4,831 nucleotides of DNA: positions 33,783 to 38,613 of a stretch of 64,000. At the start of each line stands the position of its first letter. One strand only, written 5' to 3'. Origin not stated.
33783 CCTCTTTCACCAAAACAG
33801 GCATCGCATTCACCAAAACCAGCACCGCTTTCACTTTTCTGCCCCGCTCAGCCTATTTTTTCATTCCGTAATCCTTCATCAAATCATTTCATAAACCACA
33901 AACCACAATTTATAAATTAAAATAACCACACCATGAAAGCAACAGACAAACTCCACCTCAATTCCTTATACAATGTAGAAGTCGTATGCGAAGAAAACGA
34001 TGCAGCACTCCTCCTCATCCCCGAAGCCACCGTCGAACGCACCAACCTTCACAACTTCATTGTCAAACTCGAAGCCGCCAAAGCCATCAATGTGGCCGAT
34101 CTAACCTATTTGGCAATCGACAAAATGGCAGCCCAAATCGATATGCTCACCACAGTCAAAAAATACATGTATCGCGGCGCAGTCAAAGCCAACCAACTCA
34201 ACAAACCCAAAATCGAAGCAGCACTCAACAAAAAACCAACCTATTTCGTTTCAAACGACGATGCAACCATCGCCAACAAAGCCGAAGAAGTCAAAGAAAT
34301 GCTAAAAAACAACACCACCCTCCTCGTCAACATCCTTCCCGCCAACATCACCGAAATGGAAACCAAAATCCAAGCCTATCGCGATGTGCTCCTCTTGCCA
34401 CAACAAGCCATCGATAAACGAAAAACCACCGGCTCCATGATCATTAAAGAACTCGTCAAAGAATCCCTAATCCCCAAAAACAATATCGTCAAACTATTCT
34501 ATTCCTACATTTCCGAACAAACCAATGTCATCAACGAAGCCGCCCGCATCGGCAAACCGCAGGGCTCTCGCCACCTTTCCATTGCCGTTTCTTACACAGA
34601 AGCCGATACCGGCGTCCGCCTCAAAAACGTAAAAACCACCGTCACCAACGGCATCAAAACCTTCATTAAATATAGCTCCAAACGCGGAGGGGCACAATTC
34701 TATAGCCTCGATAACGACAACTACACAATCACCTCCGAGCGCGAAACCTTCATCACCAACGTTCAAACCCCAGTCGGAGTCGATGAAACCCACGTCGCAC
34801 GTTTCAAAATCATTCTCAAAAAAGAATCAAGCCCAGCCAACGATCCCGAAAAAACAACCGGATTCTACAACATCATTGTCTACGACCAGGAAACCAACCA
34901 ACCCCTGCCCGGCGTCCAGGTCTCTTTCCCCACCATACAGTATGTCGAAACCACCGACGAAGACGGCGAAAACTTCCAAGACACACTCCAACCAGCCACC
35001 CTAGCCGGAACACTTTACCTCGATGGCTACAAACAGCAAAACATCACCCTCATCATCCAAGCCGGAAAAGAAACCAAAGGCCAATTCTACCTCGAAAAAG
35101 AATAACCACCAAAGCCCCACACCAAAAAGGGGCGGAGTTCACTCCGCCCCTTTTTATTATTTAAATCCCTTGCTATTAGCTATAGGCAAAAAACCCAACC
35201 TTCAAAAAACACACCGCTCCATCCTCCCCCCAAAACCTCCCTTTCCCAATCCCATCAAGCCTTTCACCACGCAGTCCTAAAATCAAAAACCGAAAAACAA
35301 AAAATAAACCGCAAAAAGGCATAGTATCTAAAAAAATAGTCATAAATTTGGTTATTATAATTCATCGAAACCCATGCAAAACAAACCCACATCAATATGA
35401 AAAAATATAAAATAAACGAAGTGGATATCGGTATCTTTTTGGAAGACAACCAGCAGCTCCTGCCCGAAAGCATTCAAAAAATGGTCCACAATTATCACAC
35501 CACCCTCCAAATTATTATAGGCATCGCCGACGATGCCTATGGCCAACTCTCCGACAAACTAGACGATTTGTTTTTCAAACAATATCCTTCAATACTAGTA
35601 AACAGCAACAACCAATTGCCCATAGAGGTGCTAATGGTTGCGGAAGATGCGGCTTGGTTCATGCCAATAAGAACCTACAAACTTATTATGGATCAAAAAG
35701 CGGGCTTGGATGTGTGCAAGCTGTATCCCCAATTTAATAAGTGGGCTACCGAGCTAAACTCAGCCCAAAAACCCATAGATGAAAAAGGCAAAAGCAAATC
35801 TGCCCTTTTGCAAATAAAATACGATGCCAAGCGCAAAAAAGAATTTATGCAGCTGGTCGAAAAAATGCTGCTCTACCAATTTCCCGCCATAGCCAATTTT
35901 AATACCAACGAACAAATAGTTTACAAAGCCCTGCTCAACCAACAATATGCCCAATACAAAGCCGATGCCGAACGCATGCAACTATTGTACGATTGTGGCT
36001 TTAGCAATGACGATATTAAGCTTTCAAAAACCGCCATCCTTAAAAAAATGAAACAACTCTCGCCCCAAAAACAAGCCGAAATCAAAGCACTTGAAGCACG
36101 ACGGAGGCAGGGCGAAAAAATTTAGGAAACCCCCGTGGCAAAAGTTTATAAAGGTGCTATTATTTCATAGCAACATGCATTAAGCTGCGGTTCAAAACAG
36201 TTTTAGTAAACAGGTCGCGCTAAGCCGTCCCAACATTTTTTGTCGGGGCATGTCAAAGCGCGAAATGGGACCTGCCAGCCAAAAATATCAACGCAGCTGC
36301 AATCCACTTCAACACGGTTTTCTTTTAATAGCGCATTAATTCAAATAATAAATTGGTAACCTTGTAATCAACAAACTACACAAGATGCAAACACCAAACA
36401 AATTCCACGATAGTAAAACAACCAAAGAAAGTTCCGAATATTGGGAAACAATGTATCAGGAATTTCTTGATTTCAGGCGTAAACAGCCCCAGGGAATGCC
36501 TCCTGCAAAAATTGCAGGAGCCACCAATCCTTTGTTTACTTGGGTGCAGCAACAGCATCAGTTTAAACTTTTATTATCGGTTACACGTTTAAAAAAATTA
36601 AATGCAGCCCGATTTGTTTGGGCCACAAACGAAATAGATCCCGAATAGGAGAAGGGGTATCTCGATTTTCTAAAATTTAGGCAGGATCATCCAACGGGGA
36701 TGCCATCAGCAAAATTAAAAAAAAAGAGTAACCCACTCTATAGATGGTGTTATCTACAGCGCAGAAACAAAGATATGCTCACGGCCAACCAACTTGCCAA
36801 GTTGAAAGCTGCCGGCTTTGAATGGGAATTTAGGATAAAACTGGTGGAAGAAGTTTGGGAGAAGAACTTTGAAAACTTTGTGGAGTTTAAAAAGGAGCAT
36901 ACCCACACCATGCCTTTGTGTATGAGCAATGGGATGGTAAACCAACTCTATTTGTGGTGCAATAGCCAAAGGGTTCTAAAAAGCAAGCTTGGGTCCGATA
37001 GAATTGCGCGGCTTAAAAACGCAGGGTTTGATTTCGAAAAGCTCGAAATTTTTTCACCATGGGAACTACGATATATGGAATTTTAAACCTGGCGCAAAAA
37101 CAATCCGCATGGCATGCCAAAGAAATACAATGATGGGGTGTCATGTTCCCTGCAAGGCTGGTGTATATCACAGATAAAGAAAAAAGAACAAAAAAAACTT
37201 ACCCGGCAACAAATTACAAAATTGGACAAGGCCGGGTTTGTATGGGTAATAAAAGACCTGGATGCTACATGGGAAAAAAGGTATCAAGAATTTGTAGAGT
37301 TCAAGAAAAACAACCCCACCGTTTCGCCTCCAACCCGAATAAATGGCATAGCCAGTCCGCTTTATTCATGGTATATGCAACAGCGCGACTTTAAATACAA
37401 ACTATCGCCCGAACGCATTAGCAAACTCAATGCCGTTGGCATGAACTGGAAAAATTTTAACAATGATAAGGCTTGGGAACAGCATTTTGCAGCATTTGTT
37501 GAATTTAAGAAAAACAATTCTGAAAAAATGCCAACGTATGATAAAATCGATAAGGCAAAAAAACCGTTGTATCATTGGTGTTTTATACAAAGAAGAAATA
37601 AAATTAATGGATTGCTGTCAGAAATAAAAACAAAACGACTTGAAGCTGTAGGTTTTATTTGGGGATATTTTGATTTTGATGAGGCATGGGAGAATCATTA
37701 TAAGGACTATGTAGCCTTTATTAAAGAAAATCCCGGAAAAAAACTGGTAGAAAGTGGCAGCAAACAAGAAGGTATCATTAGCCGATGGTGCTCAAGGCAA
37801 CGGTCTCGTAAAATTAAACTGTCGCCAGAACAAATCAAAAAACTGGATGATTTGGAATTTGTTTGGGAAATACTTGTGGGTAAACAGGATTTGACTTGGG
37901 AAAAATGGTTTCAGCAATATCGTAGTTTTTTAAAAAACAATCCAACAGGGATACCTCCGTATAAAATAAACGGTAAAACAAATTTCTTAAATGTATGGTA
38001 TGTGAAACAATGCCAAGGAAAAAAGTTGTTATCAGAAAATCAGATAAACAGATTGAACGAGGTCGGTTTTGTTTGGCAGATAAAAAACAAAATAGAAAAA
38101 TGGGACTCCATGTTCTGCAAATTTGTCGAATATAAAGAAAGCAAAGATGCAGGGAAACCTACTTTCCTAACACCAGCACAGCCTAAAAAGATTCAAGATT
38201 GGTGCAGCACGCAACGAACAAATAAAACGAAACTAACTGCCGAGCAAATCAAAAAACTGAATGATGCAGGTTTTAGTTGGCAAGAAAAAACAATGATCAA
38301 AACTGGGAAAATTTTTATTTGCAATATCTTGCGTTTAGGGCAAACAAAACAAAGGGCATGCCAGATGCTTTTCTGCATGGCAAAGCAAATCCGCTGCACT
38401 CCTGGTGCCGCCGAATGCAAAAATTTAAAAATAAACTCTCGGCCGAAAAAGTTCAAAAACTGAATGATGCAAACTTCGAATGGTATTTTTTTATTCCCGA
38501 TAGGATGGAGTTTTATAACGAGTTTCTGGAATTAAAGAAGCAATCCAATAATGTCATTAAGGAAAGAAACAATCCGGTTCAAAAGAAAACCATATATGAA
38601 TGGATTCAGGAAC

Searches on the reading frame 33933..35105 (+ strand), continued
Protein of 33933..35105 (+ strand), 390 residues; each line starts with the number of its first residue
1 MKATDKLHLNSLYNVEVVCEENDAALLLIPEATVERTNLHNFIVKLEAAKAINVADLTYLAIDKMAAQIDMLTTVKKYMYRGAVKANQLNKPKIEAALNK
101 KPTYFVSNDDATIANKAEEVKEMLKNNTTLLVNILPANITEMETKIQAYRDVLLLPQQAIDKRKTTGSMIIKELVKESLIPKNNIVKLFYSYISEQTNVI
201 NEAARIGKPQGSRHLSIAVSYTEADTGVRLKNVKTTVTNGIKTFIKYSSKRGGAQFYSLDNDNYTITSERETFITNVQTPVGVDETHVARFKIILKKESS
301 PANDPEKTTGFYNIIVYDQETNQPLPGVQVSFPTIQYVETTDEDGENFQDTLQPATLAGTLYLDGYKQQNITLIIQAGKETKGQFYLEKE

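Call 55: search_protein_families(library=pfam, proteins=[L015:3828-4154:-, L016:3919-4290:+, L018:3416-3883:-, L018:2746-3411:-, L018:2303-2749:-, L019:4044-4325:+, L019:2048-3571:-, L021:2098-2904:+, L022:371-3403:-, L017:2505-3809:+], max_evalue=0.01)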
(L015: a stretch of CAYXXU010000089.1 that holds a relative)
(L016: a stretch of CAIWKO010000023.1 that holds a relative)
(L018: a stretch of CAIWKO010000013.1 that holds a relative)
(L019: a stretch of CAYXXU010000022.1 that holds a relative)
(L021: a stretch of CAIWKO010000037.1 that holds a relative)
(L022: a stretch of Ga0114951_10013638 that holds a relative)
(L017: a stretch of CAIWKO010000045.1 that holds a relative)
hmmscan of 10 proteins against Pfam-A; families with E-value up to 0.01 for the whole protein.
L015:3828-4154:- (108 aa): 0 families

L016:3919-4290:+ (123 aa): 1 family
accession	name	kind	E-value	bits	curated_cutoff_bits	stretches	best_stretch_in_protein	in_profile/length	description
PF04397.21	LytTR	-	3.1e-06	27.7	22.6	1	20-109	3-95/98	LytTr DNA-binding domain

L018:3416-3883:- (155 aa): 4 families
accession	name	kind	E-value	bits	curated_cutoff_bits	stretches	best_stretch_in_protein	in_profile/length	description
PF00515.34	TPR_1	-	3.9e-10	39.6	27.8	1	109-139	4-34/34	Tetratricopeptide repeat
PF07719.23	TPR_2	-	3.2e-09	36.6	27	0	110-139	5-34/34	Tetratricopeptide repeat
PF13424.12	TPR_12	-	0.00063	20.3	30.1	0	108-135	47-74/77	Tetratricopeptide repeat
PF25062.1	ARM_TT21_N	-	0.0088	16.2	40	0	26-90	156-220/222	Tetratricopeptide repeat protein 21 N-terminal ARM repeat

L018:2746-3411:- (221 aa): 0 families

L018:2303-2749:- (148 aa): 1 family
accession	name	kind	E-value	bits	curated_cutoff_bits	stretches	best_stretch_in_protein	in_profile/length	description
PF18962.6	Por_Secre_tail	-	1.2e-10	42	27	1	75-144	2-72/75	Secretion system C-terminal sorting domain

L019:4044-4325:+ (93 aa): 1 family
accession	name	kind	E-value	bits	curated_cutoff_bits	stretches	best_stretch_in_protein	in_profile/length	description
PF08280.17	HTH_Mga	-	0.0045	17.4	23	1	26-50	22-47/59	M protein trans-acting positive regulator (MGA) HTH domain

L019:2048-3571:- (507 aa): 9 families
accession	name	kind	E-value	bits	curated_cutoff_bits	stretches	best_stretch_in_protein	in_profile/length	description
PF12799.13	LRR_4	-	6.7e-54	179.1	27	7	92-132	2-43/44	Leucine Rich repeats (2 copies)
PF13855.12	LRR_8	-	1.4e-23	82.9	27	5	309-346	22-61/61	Leucine rich repeat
PF23598.1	LRR_14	-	2.4e-12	46.7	40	2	68-299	2-248/353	Leucine-rich repeat region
PF23211.1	LRR_LRWD1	-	4.7e-11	43.2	28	2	139-226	25-106/190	Leucine-rich repeat and WD repeat-containing protein 1, LRR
PF23952.1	LRR_EndoS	-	1.5e-08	35.3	27.9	1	95-189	27-116/116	Endo-beta-N-acetylglucosaminidase EndoS LRR domain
PF14580.12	LRR_9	-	4e-07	30.2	30.5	1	273-370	24-127/175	Leucine-rich repeat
PF13516.12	LRR_6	-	1.1e-06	28.7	23.4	0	333-349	2-18/24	Leucine Rich repeat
PF00560.39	LRR_1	-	2e-05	24.3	20.6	0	335-354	1-22/23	Leucine Rich Repeat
PF07723.19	LRR_2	-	0.001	20.1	20.9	0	247-265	1-19/26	Leucine Rich Repeat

L021:2098-2904:+ (268 aa): 15 families
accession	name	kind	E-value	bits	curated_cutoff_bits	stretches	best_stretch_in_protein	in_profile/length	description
PF08239.17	SH3_3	-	1.8e-11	44.5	27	1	215-263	2-51/54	Bacterial SH3 domain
PF13432.12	TPR_16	-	4.2e-11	43.5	32.7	1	45-107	3-65/65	Tetratricopeptide repeat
PF00515.34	TPR_1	-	1.5e-09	37.7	27.8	1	73-106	1-34/34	Tetratricopeptide repeat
PF07719.23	TPR_2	-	2.1e-09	37.2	27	1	73-106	1-34/34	Tetratricopeptide repeat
PF13181.12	TPR_8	-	2.5e-09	37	25.7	1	74-105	2-33/34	Tetratricopeptide repeat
PF13414.12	TPR_11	-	2.8e-07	30.6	26.8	2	54-86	9-41/42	TPR repeat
PF13424.12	TPR_12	-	2.4e-06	28.1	30.1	1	55-102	26-74/77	Tetratricopeptide repeat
PF14559.12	TPR_19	-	3.9e-06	27.5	25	1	54-108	6-60/68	Tetratricopeptide repeat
PF06347.19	SH3_4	-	4.2e-05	23.7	24.1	1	214-263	3-52/56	Bacterial SH3 domain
PF12895.13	ANAPC3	-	0.00037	21.2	27.2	1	54-114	4-63/82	Anaphase-promoting complex, cyclosome, subunit 3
PF13428.12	TPR_14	-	0.00039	21.3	23.5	1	74-109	2-37/44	Tetratricopeptide repeat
PF13176.12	TPR_7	-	0.00048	20.5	27.9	0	76-107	2-35/36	Tetratricopeptide repeat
PF06664.17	WLS-like_TM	-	0.00088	19.1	28.3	1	118-192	127-206/247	Wntless-like, transmembrane domain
PF13174.12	TPR_6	-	0.0012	19.8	26.3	0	76-104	3-31/33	Tetratricopeptide repeat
PF13374.12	TPR_10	-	0.0031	17.9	27.5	0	73-99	2-28/42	Tetratricopeptide repeat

L022:371-3403:- (1010 aa): 3 families
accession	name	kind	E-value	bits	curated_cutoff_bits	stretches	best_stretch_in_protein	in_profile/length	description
PF25794.1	SACS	-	4.3e-15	56.6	32.8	1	36-129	15-127/247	Sacsin domain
PF13020.12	NOV_C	-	1.7e-10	41.3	22.1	1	884-983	1-90/91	Protein NO VEIN, C-terminal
PF13589.12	HATPase_c_3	-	3.1e-05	24.5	25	1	43-143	7-114/137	Histidine kinase-, DNA gyrase B-, and HSP90-like ATPase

L017:2505-3809:+ (434 aa): 3 families
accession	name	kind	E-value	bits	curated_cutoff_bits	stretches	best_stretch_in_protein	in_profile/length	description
PF09603.15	Fib_succ_major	-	4.8e-35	122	33.9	1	250-433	1-187/187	Fibrobacter succinogenes major domain (Fib_succ_major)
PF18962.6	Por_Secre_tail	-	0.00017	22.2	27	1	84-150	2-68/75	Secretion system C-terminal sorting domain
PF07603.17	Lcl_C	-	0.0014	19.4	34.9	1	322-432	42-116/117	Lcl C-terminal domain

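Call 56: search_protein_representatives(alignment_id=A1)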
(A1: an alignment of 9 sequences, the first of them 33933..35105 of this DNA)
Query: 9 sequences, 392 profile positions. Proteins with E-value up to 0.001 (for the whole library): 2117; up to 1e-10: 465; up to 1e-30: 110. The best 150 are listed.
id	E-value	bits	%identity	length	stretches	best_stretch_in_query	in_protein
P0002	1.2e-176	603.7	-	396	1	1-391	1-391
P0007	1.1e-174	597.3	-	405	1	1-391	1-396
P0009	1.4e-149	514.6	-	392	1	1-390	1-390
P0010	1.5e-130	452.0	-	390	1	1-390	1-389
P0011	1.2e-128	445.7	-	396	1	1-390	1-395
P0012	6.2e-127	440.1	-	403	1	1-390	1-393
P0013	1.6e-126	438.7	-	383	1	1-390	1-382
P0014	3.1e-119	414.7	-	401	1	1-389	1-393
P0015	1.3e-116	406.1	-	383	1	1-390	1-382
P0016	1.2e-103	363.4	-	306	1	93-389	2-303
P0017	1.9e-103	362.7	-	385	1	1-383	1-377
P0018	2.8e-102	358.9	-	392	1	1-384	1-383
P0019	8.2e-102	357.3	-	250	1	141-390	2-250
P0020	2.1e-100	352.7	-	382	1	1-390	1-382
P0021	1.5e-99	349.9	-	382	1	1-377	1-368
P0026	7.3e-93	327.9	-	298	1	1-297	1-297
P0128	8.2e-29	117.0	-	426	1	1-268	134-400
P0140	2.5e-26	108.8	-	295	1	1-280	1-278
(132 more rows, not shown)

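Call 60: find_homologous_proteins(query=A3, max_evalue=1e-10)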
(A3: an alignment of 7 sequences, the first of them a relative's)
Query A3 (7 sequences) (295 aa, profile of the alignment): 4 proteins with E <= 1e-10 among 8000 candidates.
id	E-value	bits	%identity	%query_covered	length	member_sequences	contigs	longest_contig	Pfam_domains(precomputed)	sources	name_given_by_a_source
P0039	3.6e-115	402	21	93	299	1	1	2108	-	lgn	-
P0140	3.2e-114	399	100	100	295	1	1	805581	PF13715.13,PF13620.13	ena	-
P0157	7.3e-85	303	65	100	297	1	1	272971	PF13620.13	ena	-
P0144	2.3e-47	179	45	71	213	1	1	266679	-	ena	-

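Call 61: find_encoding_contigs(protein=P0128, flank=4000, max_places=3)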
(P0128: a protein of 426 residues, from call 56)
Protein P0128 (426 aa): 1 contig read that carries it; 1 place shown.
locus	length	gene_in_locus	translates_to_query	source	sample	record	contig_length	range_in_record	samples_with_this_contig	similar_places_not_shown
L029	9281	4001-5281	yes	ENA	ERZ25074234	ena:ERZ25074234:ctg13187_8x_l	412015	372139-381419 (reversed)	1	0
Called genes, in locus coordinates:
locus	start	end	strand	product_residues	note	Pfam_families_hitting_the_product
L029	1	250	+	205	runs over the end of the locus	PF03938:OmpH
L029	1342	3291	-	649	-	PF13424:TPR_12 (faint), PF00515:TPR_1 (faint), PF07730:HisKA_3, PF02518:HATPase_c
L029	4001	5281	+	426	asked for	PF13620:CarboxypepD_reg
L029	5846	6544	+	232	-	PF01936:NYN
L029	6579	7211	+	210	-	-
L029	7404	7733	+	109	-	PF08761:dUTPase_2 (weak), PF03819:MazG (faint), PF12643:MazG-like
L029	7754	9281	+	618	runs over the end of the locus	PF09848:SLFN-g3_helicase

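Call 62: find_encoding_contigs(protein=P0140, flank=4000, max_places=3)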
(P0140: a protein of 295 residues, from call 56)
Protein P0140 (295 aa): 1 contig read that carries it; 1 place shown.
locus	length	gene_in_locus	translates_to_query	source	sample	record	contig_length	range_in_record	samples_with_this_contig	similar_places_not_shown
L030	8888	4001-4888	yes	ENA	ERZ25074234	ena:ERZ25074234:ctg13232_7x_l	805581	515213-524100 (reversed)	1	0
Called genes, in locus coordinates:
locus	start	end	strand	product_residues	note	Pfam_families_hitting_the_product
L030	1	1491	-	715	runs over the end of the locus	PF13304:AAA_21 (faint)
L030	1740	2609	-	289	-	PF10899:AbiGi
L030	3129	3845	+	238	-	-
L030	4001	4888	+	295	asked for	PF13620:CarboxypepD_reg (weak), PF13715:CarbopepD_reg_2 (weak)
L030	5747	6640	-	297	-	PF00561:Abhydrolase_1, PF12146:Hydrolase_4, PF12697:Abhydrolase_6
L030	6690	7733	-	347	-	PF00753:Lactamase_B (faint)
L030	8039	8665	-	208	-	PF01569:PAP2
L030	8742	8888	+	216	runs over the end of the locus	-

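Call 77: find_encoding_contigs(protein=P0157, flank=4000, max_places=2)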
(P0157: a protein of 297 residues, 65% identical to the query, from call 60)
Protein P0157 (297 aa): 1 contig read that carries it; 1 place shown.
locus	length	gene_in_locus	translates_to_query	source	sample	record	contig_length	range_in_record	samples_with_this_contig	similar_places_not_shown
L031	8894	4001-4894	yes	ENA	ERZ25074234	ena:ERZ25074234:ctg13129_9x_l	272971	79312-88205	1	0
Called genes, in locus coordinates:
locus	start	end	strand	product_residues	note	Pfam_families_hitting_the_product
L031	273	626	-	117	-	-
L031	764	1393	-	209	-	-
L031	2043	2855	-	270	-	-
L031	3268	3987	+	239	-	-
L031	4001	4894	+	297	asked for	PF13620:CarboxypepD_reg (faint)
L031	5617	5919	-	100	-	PF01541:GIY-YIG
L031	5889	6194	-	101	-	-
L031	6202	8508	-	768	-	PF07244:POTRA (faint), PF01103:Omp85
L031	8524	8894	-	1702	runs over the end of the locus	PF05359:DUF748, PF27051:TamB_N (weak), PF04357:TamB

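Call 85: find_homologous_proteins(query=A5, max_evalue=1e-20)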
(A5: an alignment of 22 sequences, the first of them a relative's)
Query A5 (22 sequences) (298 aa, profile of the alignment): 13 proteins with E <= 1e-20 among 4848 candidates.
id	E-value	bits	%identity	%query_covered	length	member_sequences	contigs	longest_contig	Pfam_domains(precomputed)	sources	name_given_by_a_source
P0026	1.2e-116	407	100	100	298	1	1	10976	-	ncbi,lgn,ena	-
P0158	1.2e-107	378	43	100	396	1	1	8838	PF13620.13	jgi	jgi:hypothetical protein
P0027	6.3e-106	372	30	100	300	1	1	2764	-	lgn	-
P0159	2.5e-103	363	36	95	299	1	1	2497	-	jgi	jgi:hypothetical protein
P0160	1.1e-101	358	34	100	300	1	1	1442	-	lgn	-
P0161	2.2e-101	357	39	100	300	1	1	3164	-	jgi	jgi:hypothetical protein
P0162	1.5e-97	344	41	94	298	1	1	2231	-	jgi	jgi:hypothetical protein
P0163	5.2e-95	336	37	95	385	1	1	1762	-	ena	-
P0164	4.7e-93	330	44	85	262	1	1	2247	-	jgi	jgi:hypothetical protein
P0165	1.3e-92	328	39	100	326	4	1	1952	-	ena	-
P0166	1.9e-91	324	41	100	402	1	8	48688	PF13620.13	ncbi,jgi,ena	-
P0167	3.3e-88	314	42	100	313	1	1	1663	-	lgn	-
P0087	2.8e-54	202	35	74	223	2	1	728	-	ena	-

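Call 86: find_encoding_contigs(protein=P0026, flank=4000, max_places=3)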
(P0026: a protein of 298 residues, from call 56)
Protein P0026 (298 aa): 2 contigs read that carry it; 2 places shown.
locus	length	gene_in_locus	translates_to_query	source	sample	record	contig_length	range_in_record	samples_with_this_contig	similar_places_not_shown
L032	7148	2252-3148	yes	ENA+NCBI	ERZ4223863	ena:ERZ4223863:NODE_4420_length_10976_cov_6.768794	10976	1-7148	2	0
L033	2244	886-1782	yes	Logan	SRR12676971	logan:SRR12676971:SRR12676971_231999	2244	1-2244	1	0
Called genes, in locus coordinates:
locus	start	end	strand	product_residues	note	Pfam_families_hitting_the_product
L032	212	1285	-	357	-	-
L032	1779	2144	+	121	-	-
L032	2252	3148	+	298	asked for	-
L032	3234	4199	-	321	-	PF01073:3Beta_HSD, PF01370:Epimerase, PF04321:RmlD_sub_bind, PF16363:GDP_Man_Dehyd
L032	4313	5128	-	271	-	PF02621:VitK2_biosynth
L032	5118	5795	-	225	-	PF01048:PNP_UDP_1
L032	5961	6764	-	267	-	-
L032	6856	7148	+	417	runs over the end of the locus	-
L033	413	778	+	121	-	-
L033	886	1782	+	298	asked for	-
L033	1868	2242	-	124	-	?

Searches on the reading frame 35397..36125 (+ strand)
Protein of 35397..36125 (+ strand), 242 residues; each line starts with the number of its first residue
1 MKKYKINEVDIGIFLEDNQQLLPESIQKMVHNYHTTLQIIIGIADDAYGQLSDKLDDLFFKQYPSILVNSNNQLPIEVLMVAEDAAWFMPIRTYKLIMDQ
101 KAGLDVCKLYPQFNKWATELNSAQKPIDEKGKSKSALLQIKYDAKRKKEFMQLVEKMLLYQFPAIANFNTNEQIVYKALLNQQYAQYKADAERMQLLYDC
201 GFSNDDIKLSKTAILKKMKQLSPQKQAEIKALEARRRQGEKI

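Call 7: search_protein_families(library=pfam, proteins=[window:35397-36125:+], max_evalue=0.01)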
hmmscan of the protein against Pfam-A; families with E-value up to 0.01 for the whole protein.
window:35397-36125:+ (242 aa): 0 families

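Call 47: search_protein_families(library=padloc, proteins=[window:35397-36125:+], max_evalue=0.1)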
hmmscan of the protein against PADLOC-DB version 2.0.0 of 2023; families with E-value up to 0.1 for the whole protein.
window:35397-36125:+ (242 aa): 0 families

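Call 48: search_protein_families(library=ncbifam, proteins=[window:35397-36125:+], max_evalue=0.1)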
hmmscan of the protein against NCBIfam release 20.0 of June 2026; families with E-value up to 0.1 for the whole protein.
window:35397-36125:+ (242 aa): 0 families

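Call 49: search_protein_families(library=phrogs, proteins=[window:35397-36125:+], max_evalue=0.1)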
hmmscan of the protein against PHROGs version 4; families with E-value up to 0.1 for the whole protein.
window:35397-36125:+ (242 aa): 2 families
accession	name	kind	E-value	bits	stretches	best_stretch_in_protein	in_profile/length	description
phrog_11662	-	unknown function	0.022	15.8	1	46-114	104-173/193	-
phrog_37583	-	unknown function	0.067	14.4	0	165-219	83-137/140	-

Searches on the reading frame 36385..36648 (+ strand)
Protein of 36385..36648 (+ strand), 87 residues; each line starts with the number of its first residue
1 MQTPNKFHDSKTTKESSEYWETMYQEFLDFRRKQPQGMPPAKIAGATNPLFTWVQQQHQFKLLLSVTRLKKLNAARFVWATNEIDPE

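Call 7: search_protein_families(library=pfam, proteins=[window:36385-36648:+], max_evalue=0.01)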
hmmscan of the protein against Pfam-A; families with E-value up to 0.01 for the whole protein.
window:36385-36648:+ (87 aa): 1 family
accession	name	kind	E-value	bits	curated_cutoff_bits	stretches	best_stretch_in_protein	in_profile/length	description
PF03457.19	HA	-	0.00019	22.1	28.4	1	17-74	2-61/64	Helicase associated domain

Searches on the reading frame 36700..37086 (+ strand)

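Call 7: search_protein_families(library=pfam, proteins=[window:36700-37086:+], max_evalue=0.01)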
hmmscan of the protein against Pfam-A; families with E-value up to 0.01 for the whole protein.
window:36700-37086:+ (128 aa): 2 families
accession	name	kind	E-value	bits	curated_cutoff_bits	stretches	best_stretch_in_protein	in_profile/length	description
PF03457.19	HA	-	1.1e-13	51.7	28.4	1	50-110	2-64/64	Helicase associated domain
PF08230.16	CW_7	-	0.002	18.3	25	0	98-114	15-31/40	CW_7 repeat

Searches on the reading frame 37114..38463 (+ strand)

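Call 7: search_protein_families(library=pfam, proteins=[window:37114-38463:+], max_evalue=0.01)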
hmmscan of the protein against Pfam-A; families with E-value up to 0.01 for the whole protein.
window:37114-38463:+ (449 aa): 2 families
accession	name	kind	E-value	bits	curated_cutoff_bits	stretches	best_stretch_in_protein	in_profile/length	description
PF03457.19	HA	-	4.6e-50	168.2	28.4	5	50-110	2-64/64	Helicase associated domain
PF03221.22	HTH_Tnp_Tc5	-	0.0048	17.3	22.2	0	217-243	3-29/66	Tc5 transposase DNA-binding domain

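Call 47: search_protein_families(library=padloc, proteins=[window:37114-38463:+], max_evalue=0.1)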
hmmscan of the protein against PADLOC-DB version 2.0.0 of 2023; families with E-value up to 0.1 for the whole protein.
window:37114-38463:+ (449 aa): 0 families

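Call 48: search_protein_families(library=ncbifam, proteins=[window:37114-38463:+], max_evalue=0.1)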
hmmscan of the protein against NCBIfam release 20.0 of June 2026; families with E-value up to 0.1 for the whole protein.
window:37114-38463:+ (449 aa): 2 families
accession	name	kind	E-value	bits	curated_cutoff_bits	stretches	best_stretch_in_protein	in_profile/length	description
NF053585.1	OMP_LP_YfiB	equivalog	0.00042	20.2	128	0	24-76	25-75/163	outer membrane lipoprotein YfiB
NF041621.1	MXAN_5187_C_dom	domain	0.03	14.7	30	0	117-139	2-24/70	MXAN_5187 C-terminal domain-containing protein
